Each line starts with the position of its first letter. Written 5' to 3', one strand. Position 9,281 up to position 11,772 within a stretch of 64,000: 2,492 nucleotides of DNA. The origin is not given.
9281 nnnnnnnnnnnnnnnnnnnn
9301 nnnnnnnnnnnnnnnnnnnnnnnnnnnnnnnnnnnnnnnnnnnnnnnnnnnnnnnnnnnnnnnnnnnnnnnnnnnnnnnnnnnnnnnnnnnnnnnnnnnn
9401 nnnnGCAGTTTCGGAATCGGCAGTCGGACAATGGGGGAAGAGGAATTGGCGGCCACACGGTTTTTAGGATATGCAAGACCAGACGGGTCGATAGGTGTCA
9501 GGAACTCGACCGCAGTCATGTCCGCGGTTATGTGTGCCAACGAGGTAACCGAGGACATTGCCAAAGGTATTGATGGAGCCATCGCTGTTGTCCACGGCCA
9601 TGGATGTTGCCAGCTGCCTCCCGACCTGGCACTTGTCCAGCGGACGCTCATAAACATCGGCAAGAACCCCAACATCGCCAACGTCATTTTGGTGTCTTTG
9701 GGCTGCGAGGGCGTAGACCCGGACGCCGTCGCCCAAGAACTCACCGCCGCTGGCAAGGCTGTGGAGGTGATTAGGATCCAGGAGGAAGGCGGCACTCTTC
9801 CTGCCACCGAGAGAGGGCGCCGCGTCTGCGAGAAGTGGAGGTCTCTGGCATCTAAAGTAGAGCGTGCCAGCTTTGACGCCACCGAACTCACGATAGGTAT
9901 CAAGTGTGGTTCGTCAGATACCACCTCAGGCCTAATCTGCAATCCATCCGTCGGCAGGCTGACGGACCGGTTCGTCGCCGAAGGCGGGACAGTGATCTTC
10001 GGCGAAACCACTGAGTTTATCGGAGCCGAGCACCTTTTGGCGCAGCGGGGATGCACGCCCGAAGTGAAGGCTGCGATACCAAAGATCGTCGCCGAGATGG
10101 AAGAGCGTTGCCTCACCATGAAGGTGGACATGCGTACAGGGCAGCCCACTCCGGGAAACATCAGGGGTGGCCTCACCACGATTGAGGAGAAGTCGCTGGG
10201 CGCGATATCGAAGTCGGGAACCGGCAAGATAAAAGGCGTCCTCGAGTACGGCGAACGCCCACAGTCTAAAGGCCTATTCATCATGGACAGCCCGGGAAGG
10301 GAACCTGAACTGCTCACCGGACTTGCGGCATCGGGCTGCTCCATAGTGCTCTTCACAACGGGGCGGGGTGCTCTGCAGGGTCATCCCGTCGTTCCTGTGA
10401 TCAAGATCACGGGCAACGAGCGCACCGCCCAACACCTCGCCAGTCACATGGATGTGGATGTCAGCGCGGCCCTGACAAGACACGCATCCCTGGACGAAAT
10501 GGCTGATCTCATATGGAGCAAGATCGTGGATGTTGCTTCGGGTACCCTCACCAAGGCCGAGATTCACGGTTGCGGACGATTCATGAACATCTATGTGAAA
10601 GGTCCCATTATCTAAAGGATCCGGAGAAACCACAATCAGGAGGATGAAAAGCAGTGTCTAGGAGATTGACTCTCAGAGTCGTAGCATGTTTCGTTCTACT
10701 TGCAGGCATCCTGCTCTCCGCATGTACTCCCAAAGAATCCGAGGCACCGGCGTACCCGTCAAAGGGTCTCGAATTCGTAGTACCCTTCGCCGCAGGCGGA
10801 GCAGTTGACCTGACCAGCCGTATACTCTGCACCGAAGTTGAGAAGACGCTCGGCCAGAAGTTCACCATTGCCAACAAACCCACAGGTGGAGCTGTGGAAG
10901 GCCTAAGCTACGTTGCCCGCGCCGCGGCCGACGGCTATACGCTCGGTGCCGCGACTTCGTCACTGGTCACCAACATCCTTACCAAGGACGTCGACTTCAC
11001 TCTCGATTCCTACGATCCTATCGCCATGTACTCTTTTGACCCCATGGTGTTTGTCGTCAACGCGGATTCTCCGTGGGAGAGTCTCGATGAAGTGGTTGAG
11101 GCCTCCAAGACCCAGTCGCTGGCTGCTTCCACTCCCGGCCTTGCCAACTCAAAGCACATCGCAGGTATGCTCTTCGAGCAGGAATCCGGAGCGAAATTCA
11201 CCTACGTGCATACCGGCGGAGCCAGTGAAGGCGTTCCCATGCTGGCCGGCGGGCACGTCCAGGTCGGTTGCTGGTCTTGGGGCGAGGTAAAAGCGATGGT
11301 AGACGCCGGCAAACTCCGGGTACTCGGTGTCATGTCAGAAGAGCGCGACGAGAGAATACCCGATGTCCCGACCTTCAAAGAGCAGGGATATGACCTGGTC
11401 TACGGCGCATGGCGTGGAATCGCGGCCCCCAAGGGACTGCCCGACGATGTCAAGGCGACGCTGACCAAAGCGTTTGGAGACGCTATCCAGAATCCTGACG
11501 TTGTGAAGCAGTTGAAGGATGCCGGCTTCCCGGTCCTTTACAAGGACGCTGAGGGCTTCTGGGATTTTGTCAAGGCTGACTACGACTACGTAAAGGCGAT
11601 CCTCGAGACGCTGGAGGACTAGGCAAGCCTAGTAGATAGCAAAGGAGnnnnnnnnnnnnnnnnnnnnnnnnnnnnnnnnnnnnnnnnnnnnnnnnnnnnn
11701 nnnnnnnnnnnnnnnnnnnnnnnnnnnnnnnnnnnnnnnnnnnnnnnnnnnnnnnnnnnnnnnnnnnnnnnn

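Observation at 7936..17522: Sigma-54-driven cluster: split UxaA-type dehydratase with duplicated large subunit, TctCBA transporter interrupted by a LarA-like gene, an anion permease and a convergent true LarA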

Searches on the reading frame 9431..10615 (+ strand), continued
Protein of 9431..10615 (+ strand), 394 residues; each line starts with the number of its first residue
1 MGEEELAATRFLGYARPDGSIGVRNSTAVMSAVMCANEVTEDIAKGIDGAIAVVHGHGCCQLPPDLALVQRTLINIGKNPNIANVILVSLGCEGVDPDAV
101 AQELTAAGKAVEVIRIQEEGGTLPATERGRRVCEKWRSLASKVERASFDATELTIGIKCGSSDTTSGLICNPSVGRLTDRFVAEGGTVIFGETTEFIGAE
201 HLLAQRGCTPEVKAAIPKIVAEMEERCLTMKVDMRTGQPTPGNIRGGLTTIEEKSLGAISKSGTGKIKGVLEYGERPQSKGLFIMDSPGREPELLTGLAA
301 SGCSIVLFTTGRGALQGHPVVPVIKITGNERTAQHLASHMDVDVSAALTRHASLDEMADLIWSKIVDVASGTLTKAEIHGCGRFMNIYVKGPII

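Call 83: search_protein_families(library=pfam, proteins=[L071:12978-14333:+, L071:16931-18352:+, L071:18356-19564:+, L071:19588-20457:+, L042:3476-4288:+, L042:4350-6263:+, L042:6556-8166:+, L033:6783-8198:+, L033:8214-8783:+, L029:6309-7457:+], max_evalue=0.00001)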
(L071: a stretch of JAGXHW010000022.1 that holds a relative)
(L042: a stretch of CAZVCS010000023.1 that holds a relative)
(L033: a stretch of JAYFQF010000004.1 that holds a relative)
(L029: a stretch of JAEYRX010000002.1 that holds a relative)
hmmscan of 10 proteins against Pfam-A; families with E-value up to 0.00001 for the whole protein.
L071:12978-14333:+ (451 aa): 1 family
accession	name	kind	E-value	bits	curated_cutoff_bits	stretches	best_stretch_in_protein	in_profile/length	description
PF00202.27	Aminotran_3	-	2.3e-128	428.8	30.5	1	39-447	9-403/403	Aminotransferase class-III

L071:16931-18352:+ (473 aa): 1 family
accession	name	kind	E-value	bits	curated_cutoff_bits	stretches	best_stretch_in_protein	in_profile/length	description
PF00171.27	Aldedh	-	1.5e-23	83.5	23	1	24-283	30-292/461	Aldehyde dehydrogenase family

L071:18356-19564:+ (402 aa): 4 families
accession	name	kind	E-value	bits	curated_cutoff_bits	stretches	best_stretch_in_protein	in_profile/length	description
PF08442.15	ATP-grasp_2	-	2.2e-54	184.6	29.5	1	2-209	1-201/202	ATP-grasp domain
PF00549.24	Ligase_CoA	-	5.3e-16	59.4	24.5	1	271-380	1-117/128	CoA-ligase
PF24948.1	Citrate_synth_N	-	8.5e-16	58.5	83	1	4-233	6-228/232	ATP-citrate synthase ATP-grasp domain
PF02786.22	CPSase_L_D2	-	2.1e-06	27.9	19.8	1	37-125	19-105/211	Carbamoyl-phosphate synthase L chain, ATP binding domain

L071:19588-20457:+ (289 aa): 3 families
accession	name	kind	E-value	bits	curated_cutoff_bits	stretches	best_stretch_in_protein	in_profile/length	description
PF02629.25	CoA_binding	-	1e-27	97.1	22.3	1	6-99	1-97/97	CoA binding domain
PF00549.24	Ligase_CoA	-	1.2e-17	64.6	24.5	1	151-272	1-127/128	CoA-ligase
PF13607.11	Succ_CoA_lig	-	1.4e-10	41.5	27.4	1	145-285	1-135/138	Succinyl-CoA ligase like flavodoxin domain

L042:3476-4288:+ (270 aa): 1 family
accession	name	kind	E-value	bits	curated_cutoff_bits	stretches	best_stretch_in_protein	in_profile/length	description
PF01557.24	FAA_hydrolase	-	2.6e-09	37.5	23.9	1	77-268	22-212/214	Fumarylacetoacetate (FAA) hydrolase C-terminal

L042:4350-6263:+ (637 aa): 4 families
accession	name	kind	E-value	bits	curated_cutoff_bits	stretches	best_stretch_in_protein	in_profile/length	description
PF02775.26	TPP_enzyme_C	-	1.8e-18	67.2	21.9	1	410-547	1-142/151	Thiamine pyrophosphate enzyme, C-terminal TPP binding domain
PF01855.24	POR_N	-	9.2e-13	48.9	27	1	24-220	2-201/231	Pyruvate flavodoxin/ferredoxin oxidoreductase, thiamine diP-bdg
PF17147.9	PFOR_II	-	7.4e-09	36.3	27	1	243-300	2-60/102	Pyruvate:ferredoxin oxidoreductase core domain II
PF02780.25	Transketolase_C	-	5.1e-06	26.9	25.9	0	241-303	9-72/124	Transketolase, C-terminal domain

L042:6556-8166:+ (536 aa): 3 families
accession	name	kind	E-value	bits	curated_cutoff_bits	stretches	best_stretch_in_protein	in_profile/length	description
PF13393.11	tRNA-synt_His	-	4.4e-47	161.3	25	1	126-428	1-308/308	Histidyl-tRNA synthetase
PF00587.30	tRNA-synt_2b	-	1.6e-12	48.3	29.3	1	184-413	1-147/179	tRNA synthetase class II core domain (G, H, P, S and T)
PF03129.25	HGTP_anticodon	-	4.6e-12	46.4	21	1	453-533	8-91/94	Anticodon binding domain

L033:6783-8198:+ (471 aa): 1 family
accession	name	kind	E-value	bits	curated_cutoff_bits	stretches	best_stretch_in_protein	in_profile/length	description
PF03553.21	Na_H_antiporter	-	2e-28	100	23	2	85-228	157-302/303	Na+/H+ antiporter family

L033:8214-8783:+ (189 aa): 1 family
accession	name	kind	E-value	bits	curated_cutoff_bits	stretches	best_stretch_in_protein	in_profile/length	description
PF09861.14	Lar_N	-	9.4e-32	110.3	23.3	1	58-187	1-129/204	Lactate racemase N-terminal domain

L029:6309-7457:+ (382 aa): 3 families
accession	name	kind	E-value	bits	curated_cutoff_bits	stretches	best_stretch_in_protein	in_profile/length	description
PF01180.27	DHO_dh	-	6.5e-24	85.1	27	1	4-293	2-291/291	Dihydroorotate dehydrogenase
PF14697.11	Fer4_21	-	2.4e-10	40.8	35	1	326-379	1-59/59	4Fe-4S dicluster domain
PF00037.32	Fer4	-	1.8e-09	37.5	21.1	0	357-378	3-24/24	4Fe-4S binding domain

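Call 91: search_protein_families(library=pfam, proteins=[L025:7813-8613:+, L025:8616-9629:+, L041:8523-9629:+, L041:11262-12428:+, L026:8485-9651:+, L026:11688-12857:+, L028:3258-4631:-, L023:4089-5378:+, L034:5591-6634:+, L037:11254-12240:+], max_evalue=0.00001)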
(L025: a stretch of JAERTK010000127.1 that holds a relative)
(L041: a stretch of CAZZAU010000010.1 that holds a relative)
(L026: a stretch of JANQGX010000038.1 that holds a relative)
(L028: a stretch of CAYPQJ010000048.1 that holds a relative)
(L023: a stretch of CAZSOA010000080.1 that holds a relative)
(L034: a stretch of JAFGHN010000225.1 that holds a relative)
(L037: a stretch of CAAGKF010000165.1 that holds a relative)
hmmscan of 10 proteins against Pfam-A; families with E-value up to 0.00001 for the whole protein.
L025:7813-8613:+ (266 aa): 1 family
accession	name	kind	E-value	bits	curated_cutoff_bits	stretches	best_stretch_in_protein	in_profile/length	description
PF01012.27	ETF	-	1.2e-41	143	26.7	1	28-195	2-167/181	Electron transfer flavoprotein domain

L025:8616-9629:+ (337 aa): 2 families
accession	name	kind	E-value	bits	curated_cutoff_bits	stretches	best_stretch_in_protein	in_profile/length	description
PF01012.27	ETF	-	1.4e-38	132.9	26.7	1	12-193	1-179/181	Electron transfer flavoprotein domain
PF00766.25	ETF_alpha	-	2.3e-23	82.4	27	1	215-294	1-80/81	Electron transfer flavoprotein FAD-binding domain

L041:8523-9629:+ (368 aa): 1 family
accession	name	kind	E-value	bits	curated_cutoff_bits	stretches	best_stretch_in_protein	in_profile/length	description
PF02615.19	Ldh_2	-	1.1e-108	363.7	38.8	1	12-353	6-332/333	Malate/L-lactate dehydrogenase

L041:11262-12428:+ (388 aa): 2 families
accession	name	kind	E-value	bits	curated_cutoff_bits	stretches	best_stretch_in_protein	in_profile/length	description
PF01609.27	DDE_Tnp_1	-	3.9e-14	53.3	23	1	225-374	30-198/200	Transposase DDE domain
PF05598.16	DUF772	-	7.2e-10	39.2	23.1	1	58-122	1-66/74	Transposase domain (DUF772)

L026:8485-9651:+ (388 aa): 1 family
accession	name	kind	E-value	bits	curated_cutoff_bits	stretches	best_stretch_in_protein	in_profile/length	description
PF00155.27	Aminotran_1_2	-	1.4e-48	166.3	19.7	1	26-376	2-360/361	Aminotransferase class I and II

L026:11688-12857:+ (389 aa): 3 families
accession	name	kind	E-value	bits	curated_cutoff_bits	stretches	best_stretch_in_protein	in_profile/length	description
PF00465.25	Fe-ADH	-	1.2e-52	178.3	31.3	1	9-181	1-168/168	Iron-containing alcohol dehydrogenase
PF25137.1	ADH_Fe_C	-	2.6e-47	161.5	27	1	192-387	1-192/194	Fe-containing alcohol dehydrogenase family, C-terminal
PF13685.12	Fe-ADH_2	-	5.7e-09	36.6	28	1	14-109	2-96/149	Iron-containing alcohol dehydrogenase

L028:3258-4631:- (457 aa): 2 families
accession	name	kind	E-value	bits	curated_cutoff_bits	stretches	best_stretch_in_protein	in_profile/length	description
PF02913.24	FAD-oxidase_C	-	1e-73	248.6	21.2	1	216-454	2-246/248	FAD linked oxidases, C-terminal domain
PF01565.28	FAD_binding_4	-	1.8e-43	148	26.4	1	40-179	1-139/139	FAD binding domain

L023:4089-5378:+ (429 aa): 0 families

L034:5591-6634:+ (347 aa): 5 families
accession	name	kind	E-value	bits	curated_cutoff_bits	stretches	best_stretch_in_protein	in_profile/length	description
PF01436.27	NHL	-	2.7e-26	90.7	20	1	203-230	1-28/28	NHL repeat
PF17170.10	DUF5128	-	7.1e-08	32.4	22.9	0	165-239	52-127/321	6-bladed beta-propeller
PF08450.18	SGL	-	3.4e-07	30.6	26.3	0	108-147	188-228/246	SMP-30/Gluconolactonase/LRE-like region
PF24684.1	Vgb_lyase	-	2.1e-06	27.2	50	0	106-233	15-126/290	Virginiamycin B lyase family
PF25021.1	TEN_NHL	-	3e-06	26.9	27.1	0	202-228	328-354/357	Teneurin NHL domain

L037:11254-12240:+ (328 aa): 1 family
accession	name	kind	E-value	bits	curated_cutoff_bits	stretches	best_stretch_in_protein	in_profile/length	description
PF02754.22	CCG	-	1.8e-20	73.2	20.6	2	209-296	3-84/85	Cysteine-rich domain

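Call 103: search_protein_families(library=ncbifam, proteins=[L070:5849-7027:+, L070:7052-8293:+, L041:8523-9629:+, L026:8485-9651:+], max_evalue=1e-20)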
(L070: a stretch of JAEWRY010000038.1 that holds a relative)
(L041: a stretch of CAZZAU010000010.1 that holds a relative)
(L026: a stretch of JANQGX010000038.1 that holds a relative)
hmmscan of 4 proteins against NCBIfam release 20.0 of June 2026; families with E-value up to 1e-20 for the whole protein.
L070:5849-7027:+ (392 aa): 7 families
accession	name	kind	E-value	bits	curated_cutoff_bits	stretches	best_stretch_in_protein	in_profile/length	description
NF010624.0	PRK14017.1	equivalog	2e-70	237.8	311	1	1-387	1-361/382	galactonate dehydratase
NF040790.2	glucon_galact_dh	equivalog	2.7e-65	220.7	750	1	1-384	1-367/390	bifunctional D-gluconate/D-galactonate dehydratase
NF043051.1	ManoateDhtManD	equivalog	4.1e-61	207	550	1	23-382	18-379/403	D-mannonate dehydratase ManD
NF011654.0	PRK15072.1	subfamily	1.7e-59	201.7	430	1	23-381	18-379/404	D-galactonate dehydratase family protein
NF040866.1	AraD_Arch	equivalog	6e-48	163.7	650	1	23-384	35-367/372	arabinonate dehydratase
NF047820.1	TalGalacDh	equivalog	1.8e-31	109.4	500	1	23-382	39-360/371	L-talarate/galactarate dehydratase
NF011968.0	PRK15440.1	equivalog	2.5e-31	109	393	0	46-130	79-162/395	L-rhamnonate dehydratase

L070:7052-8293:+ (413 aa): 7 families
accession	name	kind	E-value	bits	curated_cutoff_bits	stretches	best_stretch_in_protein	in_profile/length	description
NF010624.0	PRK14017.1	equivalog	4.1e-65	220.3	311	1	14-398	1-359/382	galactonate dehydratase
NF040790.2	glucon_galact_dh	equivalog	3.2e-54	184.3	750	1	14-399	1-369/390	bifunctional D-gluconate/D-galactonate dehydratase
NF043051.1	ManoateDhtManD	equivalog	2.9e-52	177.9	550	1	14-394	1-378/403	D-mannonate dehydratase ManD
NF011654.0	PRK15072.1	subfamily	9.8e-48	163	430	1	14-394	1-379/404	D-galactonate dehydratase family protein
NF040866.1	AraD_Arch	equivalog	9.7e-43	146.6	650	1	37-396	36-366/372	arabinonate dehydratase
NF047820.1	TalGalacDh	equivalog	4.1e-37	128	500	1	36-399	39-364/371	L-talarate/galactarate dehydratase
NF011968.0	PRK15440.1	equivalog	8.8e-31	107.2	393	0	49-157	68-176/395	L-rhamnonate dehydratase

L041:8523-9629:+ (368 aa): 5 families
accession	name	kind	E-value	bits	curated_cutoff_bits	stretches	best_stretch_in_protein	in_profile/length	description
NF040650.1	sulfolac_dhydr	equivalog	1.2e-67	228.6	500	1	13-364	9-337/339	L-sulfolactate dehydrogenase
NF007504.0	PRK10098.1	equivalog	1.2e-66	224.9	336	1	4-363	4-347/360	malate/lactate/ureidoglycolate dehydrogenase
NF011599.0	PRK15025.1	equivalog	2.4e-65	221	356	1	7-353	3-331/349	ureidoglycolate dehydrogenase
TIGR03175.1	AllD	equivalog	1e-62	212.3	496.2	1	6-347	2-325/349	ureidoglycolate dehydrogenase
NF009750.0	PRK13260.1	equivalog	2.4e-38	132.1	316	1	9-243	5-240/332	3-dehydro-L-gulonate 2-dehydrogenase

L026:8485-9651:+ (388 aa): 41 families (the best 25 are shown)
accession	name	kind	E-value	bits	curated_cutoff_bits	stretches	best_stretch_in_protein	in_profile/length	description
TIGR04350.1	C_S_lyase_PatB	subfamily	5.3e-69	232.9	340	1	17-382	12-384/384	PatB family C-S lyase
NF041364.1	GntC_guanitoxin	equivalog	3.1e-63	213.8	415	1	28-378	1-354/356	guanitoxin biosynthesis PLP-dependent (S)-gamma-hydroxy-L-arginine cyclodehydratase GntC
NF004975.0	PRK06348.1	equivalog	1e-62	212.4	549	1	25-379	29-381/384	pyridoxal phosphate-dependent aminotransferase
NF006230.0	PRK08363.1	equivalog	2.4e-62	211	534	1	27-383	32-394/398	alanine aminotransferase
NF005817.0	PRK07683.1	equivalog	4.4e-59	200.1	575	1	24-383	27-383/387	aminotransferase A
NF006229.0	PRK08361.1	equivalog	1.3e-58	198.8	624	1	24-383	32-390/391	aspartate aminotransferase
NF005816.0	PRK07682.1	equivalog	8.1e-57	192.6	620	1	25-383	29-385/390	aminotransferase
NF041091.1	asp_aminotase_Arch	equivalog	1.8e-52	178.4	550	1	22-380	24-374/376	aspartate aminotransferase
NF004770.0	PRK06108.1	subfamily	4.6e-49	167.3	422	1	19-383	30-394/396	pyridoxal phosphate-dependent aminotransferase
NF004621.0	PRK05957.1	equivalog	9.9e-46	156.2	498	1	28-384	30-386/389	pyridoxal phosphate-dependent aminotransferase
NF004769.0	PRK06107.1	equivalog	1.6e-43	149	617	1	25-384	33-401/402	aspartate transaminase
TIGR01265.1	tyr_nico_aTase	subfamily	7.2e-43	147.1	292.45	1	35-379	45-397/403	tyrosine/nicotianamine family aminotransferase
NF005744.0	PRK07568.1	subfamily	2.6e-38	131.9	389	1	26-384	31-393/398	pyridoxal phosphate-dependent aminotransferase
NF005855.0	PRK07777.1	equivalog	3.2e-38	132.1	553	1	39-378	42-385/391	pyridoxal phosphate-dependent aminotransferase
NF006569.0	PRK09082.1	subfamily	5.9e-38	131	420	1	26-377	31-383/386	methionine aminotransferase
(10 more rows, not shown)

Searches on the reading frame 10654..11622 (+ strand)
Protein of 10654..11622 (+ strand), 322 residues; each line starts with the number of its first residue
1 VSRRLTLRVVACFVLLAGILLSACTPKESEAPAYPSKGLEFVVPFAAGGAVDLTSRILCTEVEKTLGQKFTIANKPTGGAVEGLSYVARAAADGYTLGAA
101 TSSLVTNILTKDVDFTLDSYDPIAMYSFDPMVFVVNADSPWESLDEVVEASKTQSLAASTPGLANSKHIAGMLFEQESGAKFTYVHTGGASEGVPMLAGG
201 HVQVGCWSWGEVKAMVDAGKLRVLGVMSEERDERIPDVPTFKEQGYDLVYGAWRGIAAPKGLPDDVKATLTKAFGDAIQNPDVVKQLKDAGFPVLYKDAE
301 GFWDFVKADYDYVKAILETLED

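Call 3: search_protein_families(library=pfam, proteins=[window:10654-11622:+])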
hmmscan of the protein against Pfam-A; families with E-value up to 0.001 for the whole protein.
window:10654-11622:+ (322 aa): 1 family
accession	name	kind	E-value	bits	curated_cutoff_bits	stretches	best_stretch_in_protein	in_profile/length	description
PF03401.19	TctC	-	7.2e-48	163.9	27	1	56-320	3-272/274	Tripartite tricarboxylate transporter family receptor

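Call 4: search_protein_families(library=ncbifam, proteins=[window:10654-11622:+])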
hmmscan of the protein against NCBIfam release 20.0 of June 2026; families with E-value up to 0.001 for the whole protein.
window:10654-11622:+ (322 aa): 0 families
